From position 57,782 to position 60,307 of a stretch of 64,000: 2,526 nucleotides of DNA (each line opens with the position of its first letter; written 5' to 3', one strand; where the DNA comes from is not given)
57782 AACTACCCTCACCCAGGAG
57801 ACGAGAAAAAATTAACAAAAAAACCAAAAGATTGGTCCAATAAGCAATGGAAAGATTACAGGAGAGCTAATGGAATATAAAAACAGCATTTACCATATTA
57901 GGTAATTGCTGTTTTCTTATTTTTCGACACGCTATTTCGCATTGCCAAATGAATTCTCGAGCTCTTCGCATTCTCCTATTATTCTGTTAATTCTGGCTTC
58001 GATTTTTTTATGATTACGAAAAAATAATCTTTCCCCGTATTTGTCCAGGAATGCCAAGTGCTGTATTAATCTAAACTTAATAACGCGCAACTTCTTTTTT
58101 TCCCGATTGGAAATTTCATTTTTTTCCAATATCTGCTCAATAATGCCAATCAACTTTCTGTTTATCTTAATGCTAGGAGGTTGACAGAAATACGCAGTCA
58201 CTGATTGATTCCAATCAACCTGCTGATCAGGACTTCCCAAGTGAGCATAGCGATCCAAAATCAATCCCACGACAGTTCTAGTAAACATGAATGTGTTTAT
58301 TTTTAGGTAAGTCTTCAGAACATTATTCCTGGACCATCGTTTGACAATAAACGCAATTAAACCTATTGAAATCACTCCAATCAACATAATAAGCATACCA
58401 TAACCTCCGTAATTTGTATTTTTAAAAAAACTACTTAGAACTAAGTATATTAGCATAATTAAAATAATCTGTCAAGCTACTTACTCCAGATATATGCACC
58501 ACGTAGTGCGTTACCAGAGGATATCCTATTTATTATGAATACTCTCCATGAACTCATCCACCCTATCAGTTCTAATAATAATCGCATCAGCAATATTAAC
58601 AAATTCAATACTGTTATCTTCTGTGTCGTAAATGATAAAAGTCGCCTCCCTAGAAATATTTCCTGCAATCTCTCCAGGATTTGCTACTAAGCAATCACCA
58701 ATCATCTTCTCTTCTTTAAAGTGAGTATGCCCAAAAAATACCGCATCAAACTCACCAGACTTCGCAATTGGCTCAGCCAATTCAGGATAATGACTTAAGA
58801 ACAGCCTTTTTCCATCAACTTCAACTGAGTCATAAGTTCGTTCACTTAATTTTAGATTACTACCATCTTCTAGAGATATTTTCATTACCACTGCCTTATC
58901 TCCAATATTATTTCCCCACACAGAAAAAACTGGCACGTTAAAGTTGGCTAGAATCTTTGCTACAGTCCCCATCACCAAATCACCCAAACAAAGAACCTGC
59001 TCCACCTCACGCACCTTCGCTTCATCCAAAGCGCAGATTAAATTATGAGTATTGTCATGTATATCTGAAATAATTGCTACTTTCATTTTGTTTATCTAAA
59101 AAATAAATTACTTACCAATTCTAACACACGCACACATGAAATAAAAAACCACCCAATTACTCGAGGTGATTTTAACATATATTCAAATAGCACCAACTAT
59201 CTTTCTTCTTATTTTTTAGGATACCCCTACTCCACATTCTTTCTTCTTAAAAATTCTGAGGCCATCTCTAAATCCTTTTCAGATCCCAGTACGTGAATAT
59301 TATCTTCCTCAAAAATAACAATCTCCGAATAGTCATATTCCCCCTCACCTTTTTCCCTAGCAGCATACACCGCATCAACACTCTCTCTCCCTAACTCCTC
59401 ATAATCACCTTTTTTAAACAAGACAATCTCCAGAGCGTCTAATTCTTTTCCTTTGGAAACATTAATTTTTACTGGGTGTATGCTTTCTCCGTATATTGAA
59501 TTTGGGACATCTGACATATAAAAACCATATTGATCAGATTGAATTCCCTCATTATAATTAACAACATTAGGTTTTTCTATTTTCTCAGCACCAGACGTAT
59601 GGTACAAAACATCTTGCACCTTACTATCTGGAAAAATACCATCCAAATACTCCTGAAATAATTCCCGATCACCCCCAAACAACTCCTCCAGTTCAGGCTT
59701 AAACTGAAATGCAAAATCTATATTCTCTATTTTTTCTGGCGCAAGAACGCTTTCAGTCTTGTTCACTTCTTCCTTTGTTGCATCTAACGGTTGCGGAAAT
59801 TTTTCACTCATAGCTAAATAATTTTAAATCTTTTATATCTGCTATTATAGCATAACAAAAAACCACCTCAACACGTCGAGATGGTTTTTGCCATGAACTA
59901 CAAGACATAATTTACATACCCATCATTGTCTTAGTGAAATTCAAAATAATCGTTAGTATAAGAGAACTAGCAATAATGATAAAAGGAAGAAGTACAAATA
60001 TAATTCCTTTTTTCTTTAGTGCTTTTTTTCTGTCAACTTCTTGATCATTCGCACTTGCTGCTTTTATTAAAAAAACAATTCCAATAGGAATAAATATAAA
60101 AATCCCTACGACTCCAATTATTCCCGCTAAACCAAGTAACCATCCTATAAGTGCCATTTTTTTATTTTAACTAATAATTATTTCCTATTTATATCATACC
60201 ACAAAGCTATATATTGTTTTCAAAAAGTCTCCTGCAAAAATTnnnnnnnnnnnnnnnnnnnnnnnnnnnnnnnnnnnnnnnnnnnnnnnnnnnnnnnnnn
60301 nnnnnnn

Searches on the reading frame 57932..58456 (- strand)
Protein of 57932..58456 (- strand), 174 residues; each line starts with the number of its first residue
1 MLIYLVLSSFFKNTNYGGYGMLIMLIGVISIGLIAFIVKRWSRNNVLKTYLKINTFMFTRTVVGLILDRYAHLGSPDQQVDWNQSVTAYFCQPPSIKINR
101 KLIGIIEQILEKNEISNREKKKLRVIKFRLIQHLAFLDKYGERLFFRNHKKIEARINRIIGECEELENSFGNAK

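Call 68: search_protein_families(library=pfam, proteins=[window:57932-58456:-], max_evalue=0.1)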
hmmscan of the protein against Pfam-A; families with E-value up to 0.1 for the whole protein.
window:57932-58456:- (174 aa): 1 family
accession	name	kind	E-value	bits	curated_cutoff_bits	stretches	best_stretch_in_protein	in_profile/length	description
PF02752.27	Arrestin_C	-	0.00059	20.6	27.7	1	95-155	8-64/137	Arrestin (or S-antigen), C-terminal domain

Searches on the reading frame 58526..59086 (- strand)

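Call 68: search_protein_families(library=pfam, proteins=[window:58526-59086:-], max_evalue=0.1)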
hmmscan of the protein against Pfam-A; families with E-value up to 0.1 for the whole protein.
window:58526-59086:- (186 aa): 3 families
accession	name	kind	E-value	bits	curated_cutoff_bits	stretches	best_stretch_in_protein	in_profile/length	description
PF12850.12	Metallophos_2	-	2e-24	86.8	27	1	1-157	1-153/154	Calcineurin-like phosphoesterase superfamily domain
PF00149.33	Metallophos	-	3.4e-11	44.4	21.5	1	1-122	1-189/191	Calcineurin-like phosphoesterase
PF14582.11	Metallophos_3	-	0.002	17.9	28.2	0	107-163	205-257/259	Metallophosphoesterase, calcineurin superfamily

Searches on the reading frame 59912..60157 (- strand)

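Call 68: search_protein_families(library=pfam, proteins=[window:59912-60157:-], max_evalue=0.1)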
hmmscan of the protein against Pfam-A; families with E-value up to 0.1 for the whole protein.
window:59912-60157:- (81 aa): 1 family
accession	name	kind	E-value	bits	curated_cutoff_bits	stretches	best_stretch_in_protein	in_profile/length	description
PF02366.24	PMT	-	0.045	13.8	22.7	1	3-62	170-233/245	Dolichyl-phosphate-mannose-protein mannosyltransferase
